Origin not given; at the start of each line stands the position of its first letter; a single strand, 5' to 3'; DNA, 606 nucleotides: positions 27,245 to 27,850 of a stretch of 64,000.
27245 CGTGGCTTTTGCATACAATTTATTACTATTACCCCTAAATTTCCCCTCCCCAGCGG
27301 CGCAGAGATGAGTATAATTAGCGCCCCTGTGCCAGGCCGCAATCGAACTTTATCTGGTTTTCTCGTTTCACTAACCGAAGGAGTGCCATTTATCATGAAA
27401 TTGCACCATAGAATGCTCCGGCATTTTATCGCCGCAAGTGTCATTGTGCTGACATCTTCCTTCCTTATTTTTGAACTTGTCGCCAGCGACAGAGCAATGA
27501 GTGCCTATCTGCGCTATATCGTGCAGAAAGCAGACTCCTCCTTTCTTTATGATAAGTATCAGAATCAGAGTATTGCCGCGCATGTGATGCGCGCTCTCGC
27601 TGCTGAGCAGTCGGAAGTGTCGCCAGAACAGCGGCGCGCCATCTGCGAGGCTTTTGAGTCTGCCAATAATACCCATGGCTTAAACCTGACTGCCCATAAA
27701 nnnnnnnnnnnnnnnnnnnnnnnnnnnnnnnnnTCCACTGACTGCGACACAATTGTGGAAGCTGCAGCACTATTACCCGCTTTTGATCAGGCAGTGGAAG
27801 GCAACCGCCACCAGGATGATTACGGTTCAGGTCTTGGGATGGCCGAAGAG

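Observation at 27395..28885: In-frame TAA nonsense codon splits yeaJ/dgcJ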

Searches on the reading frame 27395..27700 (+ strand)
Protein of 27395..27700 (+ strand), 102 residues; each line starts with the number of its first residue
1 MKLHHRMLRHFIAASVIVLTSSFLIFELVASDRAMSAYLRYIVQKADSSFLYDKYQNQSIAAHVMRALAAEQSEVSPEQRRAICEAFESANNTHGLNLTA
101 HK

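Call 11: find_encoding_contigs(protein=window:27395-27700:+, flank=3000, max_places=10)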
Protein window:27395-27700:+ (102 aa): 24 contigs read that carry it; 10 places shown.
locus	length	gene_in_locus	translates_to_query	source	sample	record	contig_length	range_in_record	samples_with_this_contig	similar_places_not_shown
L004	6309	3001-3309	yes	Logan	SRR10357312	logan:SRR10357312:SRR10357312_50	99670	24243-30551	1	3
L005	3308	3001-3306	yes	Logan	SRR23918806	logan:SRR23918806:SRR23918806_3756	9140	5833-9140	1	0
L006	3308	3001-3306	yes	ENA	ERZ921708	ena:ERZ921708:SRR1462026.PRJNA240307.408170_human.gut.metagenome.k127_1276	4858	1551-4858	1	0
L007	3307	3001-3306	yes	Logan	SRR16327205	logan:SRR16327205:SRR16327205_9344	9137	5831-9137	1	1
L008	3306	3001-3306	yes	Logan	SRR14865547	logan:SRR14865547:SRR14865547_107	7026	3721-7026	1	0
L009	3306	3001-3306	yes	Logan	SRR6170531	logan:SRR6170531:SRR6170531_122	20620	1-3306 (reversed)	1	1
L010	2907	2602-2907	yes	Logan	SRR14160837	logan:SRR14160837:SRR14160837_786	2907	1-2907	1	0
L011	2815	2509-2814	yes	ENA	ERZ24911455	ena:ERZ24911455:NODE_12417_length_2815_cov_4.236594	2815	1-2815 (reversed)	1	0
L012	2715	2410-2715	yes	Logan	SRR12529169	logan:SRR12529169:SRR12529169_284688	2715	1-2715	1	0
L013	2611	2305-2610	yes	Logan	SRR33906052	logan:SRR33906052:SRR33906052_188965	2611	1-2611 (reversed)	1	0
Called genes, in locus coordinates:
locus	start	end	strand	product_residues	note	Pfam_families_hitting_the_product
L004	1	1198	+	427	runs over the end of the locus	PF04285:DUF444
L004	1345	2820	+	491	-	PF17158:MASE4, PF00990:GGDEF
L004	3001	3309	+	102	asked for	PF17155:GAPES1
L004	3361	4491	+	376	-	PF17155:GAPES1, PF00990:GGDEF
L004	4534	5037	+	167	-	PF04073:tRNA_edit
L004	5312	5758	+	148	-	PF04284:DUF441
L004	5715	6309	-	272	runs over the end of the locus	PF00165:HTH_AraC (faint), PF12833:HTH_18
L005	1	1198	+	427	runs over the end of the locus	PF04285:DUF444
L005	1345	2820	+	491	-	PF17158:MASE4, PF00990:GGDEF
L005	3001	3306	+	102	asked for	PF17155:GAPES1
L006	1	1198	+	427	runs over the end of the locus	PF04285:DUF444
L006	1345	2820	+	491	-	PF17158:MASE4, PF00990:GGDEF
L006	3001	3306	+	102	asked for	PF17155:GAPES1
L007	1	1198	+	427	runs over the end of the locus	PF04285:DUF444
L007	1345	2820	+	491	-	PF17158:MASE4, PF00990:GGDEF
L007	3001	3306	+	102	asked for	PF17155:GAPES1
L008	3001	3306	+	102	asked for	PF17155:GAPES1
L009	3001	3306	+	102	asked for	PF17155:GAPES1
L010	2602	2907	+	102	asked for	PF17155:GAPES1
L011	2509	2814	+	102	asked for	PF17155:GAPES1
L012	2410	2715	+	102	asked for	PF17155:GAPES1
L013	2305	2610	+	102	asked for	PF17155:GAPES1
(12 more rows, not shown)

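Call 21: list_cluster_members(proteins=[window:27395-27700:+, window:27755-28882:+])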
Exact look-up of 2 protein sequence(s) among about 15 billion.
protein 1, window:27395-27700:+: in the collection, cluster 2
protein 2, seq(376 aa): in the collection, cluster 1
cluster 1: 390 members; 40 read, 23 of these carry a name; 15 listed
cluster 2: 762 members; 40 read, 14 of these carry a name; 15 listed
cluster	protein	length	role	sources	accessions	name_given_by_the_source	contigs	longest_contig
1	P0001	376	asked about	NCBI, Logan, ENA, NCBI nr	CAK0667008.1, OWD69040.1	diguanylate cyclase DgcJ [Escherichia coli] | diguanylate cylase [Escherichia coli]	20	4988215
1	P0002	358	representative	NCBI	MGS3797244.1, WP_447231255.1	diguanylate cyclase DgcJ, partial [Escherichia coli]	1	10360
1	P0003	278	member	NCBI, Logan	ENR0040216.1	diguanylate cyclase [Shigella flexneri]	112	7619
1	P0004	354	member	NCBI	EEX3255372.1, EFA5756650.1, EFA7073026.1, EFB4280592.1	diguanylate cyclase DgcJ, partial [Shigella sonnei]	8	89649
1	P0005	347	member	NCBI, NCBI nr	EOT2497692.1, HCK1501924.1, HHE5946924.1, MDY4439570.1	TPA: diguanylate cyclase DgcJ, partial [Escherichia coli] | diguanylate cyclase DgcJ [Escherichia coli]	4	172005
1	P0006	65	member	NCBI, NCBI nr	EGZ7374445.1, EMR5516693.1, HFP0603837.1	TPA: GGDEF domain-containing protein, partial [Escherichia coli] | GGDEF domain-containing protein [Escherichia coli]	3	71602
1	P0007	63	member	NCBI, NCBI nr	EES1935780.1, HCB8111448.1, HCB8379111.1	GGDEF domain-containing protein, partial [Escherichia coli] | GGDEF domain-containing protein [Escherichia coli]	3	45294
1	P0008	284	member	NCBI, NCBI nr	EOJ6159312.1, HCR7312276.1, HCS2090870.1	TPA: diguanylate cyclase, partial [Shigella sonnei] | diguanylate cyclase [Shigella flexneri]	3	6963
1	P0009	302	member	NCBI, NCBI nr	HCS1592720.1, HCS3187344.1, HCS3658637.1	TPA: diguanylate cyclase, partial [Shigella flexneri] | diguanylate cyclase [Shigella flexneri]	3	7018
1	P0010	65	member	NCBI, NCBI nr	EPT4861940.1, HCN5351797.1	TPA: GGDEF domain-containing protein, partial [Escherichia coli] | GGDEF domain-containing protein [Escherichia coli]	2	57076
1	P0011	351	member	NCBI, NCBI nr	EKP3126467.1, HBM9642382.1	TPA: diguanylate cyclase, partial [Escherichia coli] | diguanylate cyclase [Escherichia coli]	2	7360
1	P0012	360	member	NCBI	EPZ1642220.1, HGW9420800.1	TPA: diguanylate cyclase DgcJ, partial [Escherichia coli]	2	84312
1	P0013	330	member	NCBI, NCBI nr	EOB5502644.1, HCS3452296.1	TPA: diguanylate cyclase, partial [Shigella flexneri] | diguanylate cyclase [Shigella flexneri]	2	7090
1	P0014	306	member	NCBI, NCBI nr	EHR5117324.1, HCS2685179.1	TPA: diguanylate cyclase [Shigella flexneri] | diguanylate cyclase [Shigella flexneri]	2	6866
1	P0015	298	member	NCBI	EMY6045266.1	diguanylate cyclase, partial [Shigella flexneri]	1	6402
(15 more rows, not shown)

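Call 22: find_encoding_contigs(protein=window:27395-27679:+, flank=500, max_places=2)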
Protein window:27395-27679:+ (95 aa): 24 contigs read that carry it; 2 places shown.
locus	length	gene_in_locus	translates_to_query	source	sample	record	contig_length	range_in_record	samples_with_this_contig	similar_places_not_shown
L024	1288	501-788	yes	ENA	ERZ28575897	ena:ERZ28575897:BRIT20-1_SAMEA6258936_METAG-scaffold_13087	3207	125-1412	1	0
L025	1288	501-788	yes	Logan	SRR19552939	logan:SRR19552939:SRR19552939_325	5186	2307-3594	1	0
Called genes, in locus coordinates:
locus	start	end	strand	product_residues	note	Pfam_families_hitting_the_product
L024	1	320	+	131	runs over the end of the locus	PF00990:GGDEF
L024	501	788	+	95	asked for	PF17155:GAPES1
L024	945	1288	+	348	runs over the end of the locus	PF17155:GAPES1, PF00990:GGDEF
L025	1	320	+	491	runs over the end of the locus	PF17158:MASE4, PF00990:GGDEF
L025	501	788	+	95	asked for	PF17155:GAPES1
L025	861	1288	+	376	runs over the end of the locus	PF17155:GAPES1, PF00990:GGDEF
